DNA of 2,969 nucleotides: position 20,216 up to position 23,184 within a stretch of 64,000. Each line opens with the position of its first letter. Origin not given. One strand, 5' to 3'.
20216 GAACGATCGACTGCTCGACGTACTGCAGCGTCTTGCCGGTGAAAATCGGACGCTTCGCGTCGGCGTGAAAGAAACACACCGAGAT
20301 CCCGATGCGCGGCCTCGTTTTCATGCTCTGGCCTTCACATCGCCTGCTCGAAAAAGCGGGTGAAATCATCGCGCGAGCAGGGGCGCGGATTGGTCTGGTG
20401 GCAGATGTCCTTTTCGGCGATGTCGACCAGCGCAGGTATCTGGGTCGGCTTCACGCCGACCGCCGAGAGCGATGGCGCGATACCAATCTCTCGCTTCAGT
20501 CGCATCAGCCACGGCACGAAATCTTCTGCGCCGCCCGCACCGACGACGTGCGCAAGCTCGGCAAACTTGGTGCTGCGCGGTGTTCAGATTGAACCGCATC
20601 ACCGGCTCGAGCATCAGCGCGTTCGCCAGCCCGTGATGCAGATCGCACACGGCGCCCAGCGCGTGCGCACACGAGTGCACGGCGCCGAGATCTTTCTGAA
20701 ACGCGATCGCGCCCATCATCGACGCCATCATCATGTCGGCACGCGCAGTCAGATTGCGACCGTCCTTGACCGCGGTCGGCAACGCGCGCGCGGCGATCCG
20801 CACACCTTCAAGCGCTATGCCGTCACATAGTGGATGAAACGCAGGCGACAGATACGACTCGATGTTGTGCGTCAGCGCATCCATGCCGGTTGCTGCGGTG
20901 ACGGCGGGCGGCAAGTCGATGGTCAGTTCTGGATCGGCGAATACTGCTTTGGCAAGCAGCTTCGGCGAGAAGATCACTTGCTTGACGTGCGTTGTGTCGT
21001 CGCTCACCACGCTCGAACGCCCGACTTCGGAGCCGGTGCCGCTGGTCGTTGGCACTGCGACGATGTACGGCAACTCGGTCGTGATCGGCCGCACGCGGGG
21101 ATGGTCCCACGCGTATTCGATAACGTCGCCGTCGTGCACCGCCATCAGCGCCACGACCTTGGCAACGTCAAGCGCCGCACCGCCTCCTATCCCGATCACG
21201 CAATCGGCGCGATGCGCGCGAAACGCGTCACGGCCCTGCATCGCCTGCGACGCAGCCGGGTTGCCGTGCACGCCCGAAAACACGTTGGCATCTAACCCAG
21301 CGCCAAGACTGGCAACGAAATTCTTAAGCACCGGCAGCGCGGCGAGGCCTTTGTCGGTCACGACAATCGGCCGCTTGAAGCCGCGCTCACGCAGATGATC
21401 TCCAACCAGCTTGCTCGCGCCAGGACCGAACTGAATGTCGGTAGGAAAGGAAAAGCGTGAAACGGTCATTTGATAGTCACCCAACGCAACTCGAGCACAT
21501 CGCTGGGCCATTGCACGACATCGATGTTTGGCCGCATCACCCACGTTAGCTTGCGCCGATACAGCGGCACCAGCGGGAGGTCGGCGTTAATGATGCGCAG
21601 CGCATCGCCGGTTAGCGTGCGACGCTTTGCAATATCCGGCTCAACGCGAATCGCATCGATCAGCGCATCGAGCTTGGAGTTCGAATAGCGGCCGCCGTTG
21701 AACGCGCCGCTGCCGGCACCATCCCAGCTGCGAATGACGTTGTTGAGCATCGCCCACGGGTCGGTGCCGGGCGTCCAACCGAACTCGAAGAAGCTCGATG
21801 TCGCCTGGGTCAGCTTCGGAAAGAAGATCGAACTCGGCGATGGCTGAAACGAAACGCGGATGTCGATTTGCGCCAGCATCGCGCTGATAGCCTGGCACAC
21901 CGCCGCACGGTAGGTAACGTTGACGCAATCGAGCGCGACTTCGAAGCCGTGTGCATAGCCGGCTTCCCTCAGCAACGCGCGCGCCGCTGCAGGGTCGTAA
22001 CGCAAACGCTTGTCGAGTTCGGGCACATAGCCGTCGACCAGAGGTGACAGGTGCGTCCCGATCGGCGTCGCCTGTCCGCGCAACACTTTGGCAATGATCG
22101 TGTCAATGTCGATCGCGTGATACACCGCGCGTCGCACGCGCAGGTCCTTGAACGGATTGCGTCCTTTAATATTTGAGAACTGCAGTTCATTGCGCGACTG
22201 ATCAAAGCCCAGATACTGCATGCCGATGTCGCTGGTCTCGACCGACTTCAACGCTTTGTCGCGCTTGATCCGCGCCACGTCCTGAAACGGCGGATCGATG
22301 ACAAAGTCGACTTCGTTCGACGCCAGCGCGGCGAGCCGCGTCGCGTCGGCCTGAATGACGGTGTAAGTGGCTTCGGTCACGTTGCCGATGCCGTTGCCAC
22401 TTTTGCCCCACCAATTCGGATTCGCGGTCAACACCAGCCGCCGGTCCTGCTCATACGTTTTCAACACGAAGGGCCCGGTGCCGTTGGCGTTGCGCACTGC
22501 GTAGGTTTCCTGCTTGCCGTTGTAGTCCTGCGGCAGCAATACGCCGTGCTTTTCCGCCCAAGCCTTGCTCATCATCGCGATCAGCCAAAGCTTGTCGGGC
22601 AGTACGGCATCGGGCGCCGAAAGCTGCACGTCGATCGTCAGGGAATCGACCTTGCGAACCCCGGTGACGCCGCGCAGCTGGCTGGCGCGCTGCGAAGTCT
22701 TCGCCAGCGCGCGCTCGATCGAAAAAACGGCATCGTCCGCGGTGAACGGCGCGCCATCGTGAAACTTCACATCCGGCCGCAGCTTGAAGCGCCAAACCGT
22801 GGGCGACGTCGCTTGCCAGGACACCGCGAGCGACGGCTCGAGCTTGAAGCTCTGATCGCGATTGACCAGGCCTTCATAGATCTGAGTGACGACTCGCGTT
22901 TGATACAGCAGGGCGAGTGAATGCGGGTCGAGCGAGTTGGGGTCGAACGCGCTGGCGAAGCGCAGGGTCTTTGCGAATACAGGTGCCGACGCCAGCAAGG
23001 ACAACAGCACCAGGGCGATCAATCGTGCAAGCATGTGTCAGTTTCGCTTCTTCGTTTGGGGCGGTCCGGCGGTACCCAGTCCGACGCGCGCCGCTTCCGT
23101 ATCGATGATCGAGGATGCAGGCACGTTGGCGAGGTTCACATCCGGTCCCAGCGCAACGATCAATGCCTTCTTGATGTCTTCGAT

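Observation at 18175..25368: Operon led by a phosphosulfolactate-synthase (ComA) homologue with SBP, Fe-ADH, gamma-glutamyl hydrolase and ALDH, divergent from a sulfatase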

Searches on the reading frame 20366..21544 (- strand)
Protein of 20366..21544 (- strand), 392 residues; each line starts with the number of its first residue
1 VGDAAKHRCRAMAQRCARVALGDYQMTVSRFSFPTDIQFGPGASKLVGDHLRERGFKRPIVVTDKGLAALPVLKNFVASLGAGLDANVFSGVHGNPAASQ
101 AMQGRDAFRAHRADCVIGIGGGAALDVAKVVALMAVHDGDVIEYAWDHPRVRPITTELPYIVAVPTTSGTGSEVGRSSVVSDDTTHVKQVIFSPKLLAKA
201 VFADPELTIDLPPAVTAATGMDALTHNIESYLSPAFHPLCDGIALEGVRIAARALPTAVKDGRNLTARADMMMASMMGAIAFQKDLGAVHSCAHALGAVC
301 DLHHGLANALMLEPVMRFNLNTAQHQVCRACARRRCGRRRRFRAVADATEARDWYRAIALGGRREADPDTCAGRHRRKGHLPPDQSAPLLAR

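Call 3: search_protein_families(library=pfam, proteins=[window:20366-21544:-], max_evalue=0.001)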
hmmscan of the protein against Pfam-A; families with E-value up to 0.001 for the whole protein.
window:20366-21544:- (392 aa): 3 families
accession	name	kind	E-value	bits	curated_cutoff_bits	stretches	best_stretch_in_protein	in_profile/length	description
PF00465.25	Fe-ADH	-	1.5e-44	152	31.3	1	34-205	1-168/168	Iron-containing alcohol dehydrogenase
PF25137.1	ADH_Fe_C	-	3.4e-31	108.9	27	1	216-332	1-118/194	Fe-containing alcohol dehydrogenase family, C-terminal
PF13685.12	Fe-ADH_2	-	7.6e-12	45.9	28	1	39-133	2-95/149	Iron-containing alcohol dehydrogenase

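Call 6: search_protein_families(library=ncbifam, proteins=[window:20366-21544:-], max_evalue=0.00001)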
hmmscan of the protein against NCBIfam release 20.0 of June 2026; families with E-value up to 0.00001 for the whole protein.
window:20366-21544:- (392 aa): 14 families
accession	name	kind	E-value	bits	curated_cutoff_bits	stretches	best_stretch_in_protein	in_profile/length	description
NF058672.1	4HyButDHCUPNE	equivalog_domain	6.8e-90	302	500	1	32-325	5-297/378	4-hydroxybutyrate dehydrogenase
NF041833.1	Fe_ADH_ErcA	equivalog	4.7e-72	243.2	550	1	36-327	10-299/382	alcohol dehydrogenase-like regulatory protein ErcA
NF053866.1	CholDhdGbsBBac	equivalog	2e-69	234.1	550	1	26-329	7-311/392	choline dehydrogenase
TIGR02638.1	lactal_redase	equivalog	1e-67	228.6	523.15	1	34-326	7-299/379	lactaldehyde reductase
NF010378.0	PRK13805.1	equivalog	9.5e-61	205.7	951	1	30-348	458-785/872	bifunctional acetaldehyde-CoA/alcohol dehydrogenase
NF007911.0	PRK10624.1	equivalog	4.5e-59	200.3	537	1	36-326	10-298/382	lactaldehyde reductase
NF007363.0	PRK09860.1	equivalog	1.3e-55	189.1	581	1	27-333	2-305/383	L-threonine dehydrogenase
NF050025.1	SulfAcetaldRedSarD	equivalog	7.4e-55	186.4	700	1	37-321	11-293/385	sulfoacetaldehyde reductase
NF011998.0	PRK15454.1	equivalog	1.5e-48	165.5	556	1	28-346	21-340/395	ethanolamine utilization ethanol dehydrogenase EutG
TIGR03405.1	Phn_Fe-ADH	equivalog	9.9e-44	149.6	423.7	1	33-324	3-293/355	iron-containing alcohol dehydrogenase PsrA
TIGR04266.1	NDMA_methanol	equivalog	3.5e-40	138.1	625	1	33-328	16-312/420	NDMA-dependent methanol dehydrogenase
NF011717.0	PRK15138.1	equivalog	1.8e-22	80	645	1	33-317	8-294/387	alcohol dehydrogenase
NF041822.1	daptide_DH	equivalog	2.1e-18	66.4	300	1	60-247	4-192/363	daptide-type RiPP biosynthesis dehydogenase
NF006941.0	PRK09423.1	subfamily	9.9e-09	34.5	336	1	31-134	5-106/367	glycerol dehydrogenase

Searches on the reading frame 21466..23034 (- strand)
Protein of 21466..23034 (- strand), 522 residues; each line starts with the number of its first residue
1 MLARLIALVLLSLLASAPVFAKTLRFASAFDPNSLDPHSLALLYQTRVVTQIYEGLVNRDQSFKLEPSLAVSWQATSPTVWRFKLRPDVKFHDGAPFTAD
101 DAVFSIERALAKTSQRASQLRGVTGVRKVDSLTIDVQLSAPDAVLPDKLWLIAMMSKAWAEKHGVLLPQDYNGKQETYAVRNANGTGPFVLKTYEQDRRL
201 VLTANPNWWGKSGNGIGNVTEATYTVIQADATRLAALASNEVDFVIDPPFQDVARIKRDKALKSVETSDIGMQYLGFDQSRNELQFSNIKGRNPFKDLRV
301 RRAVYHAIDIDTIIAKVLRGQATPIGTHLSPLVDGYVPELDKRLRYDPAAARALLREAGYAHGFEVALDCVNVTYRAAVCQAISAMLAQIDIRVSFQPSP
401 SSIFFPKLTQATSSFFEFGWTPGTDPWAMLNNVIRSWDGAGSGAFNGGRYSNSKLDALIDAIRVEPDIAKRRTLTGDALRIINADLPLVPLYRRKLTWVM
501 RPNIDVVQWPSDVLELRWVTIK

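Call 3: search_protein_families(library=pfam, proteins=[window:21466-23034:-], max_evalue=0.001)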
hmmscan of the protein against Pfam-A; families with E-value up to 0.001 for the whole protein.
window:21466-23034:- (522 aa): 1 family
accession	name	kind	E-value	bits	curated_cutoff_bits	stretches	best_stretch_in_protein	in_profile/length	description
PF00496.27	SBP_bac_5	-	1.9e-78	264.6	32.4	1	64-433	1-360/368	Bacterial extracellular solute-binding proteins, family 5 Middle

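Call 6: search_protein_families(library=ncbifam, proteins=[window:21466-23034:-], max_evalue=0.00001)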
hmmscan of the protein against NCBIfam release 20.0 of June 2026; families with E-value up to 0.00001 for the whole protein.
window:21466-23034:- (522 aa): 11 families
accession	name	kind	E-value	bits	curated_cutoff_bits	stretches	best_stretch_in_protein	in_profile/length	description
NF045468.1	Opp5A_nikA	equivalog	1.4e-38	132.6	600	1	22-487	18-452/488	nickel ABC transporter substrate-binding protein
TIGR02294.1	nickel_nikA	equivalog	4.5e-37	127.7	393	1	24-516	8-495/501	nickel ABC transporter substrate-binding protein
NF045467.1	Opp4A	equivalog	2.5e-36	125.1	650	1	45-361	59-381/556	oligopeptide ABC transporter substrate-binding protein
NF011942.0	PRK15413.1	equivalog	1.3e-34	119.8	594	1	5-497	10-486/512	glutathione ABC transporter substrate-binding protein GsiB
NF043070.1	DppA_dipep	equivalog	1.7e-32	112.7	1005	1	7-485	14-497/535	dipeptide ABC transporter periplasmic-binding protein DppA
NF047575.1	opine_bind_CntA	exception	5.1e-31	107.8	800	1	21-362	36-362/535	staphylopine-dependent metal ABC transporter substrate-binding lipoprotein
NF011684.0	PRK15104.1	equivalog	7.2e-29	100.9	947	2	30-110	47-127/543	oligopeptide ABC transporter substrate-binding protein OppA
NF011689.0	PRK15109.1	equivalog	2.1e-24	86.1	560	1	48-493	61-509/547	ABC transporter substrate-binding protein SapA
NF007287.0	PRK09755.1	equivalog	6.2e-24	84.7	1098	1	22-504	33-513/535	ABC transporter substrate-binding protein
TIGR04028.1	SBP_KPN_01854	hypoth_equivalog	2.3e-20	72.6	468.5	1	47-363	25-334/509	TIGR04028 family ABC transporter substrate-binding protein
NF010149.0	PRK13626.1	equivalog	3.4e-16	59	476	1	44-210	142-291/552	HTH-type transcriptional regulator SgrR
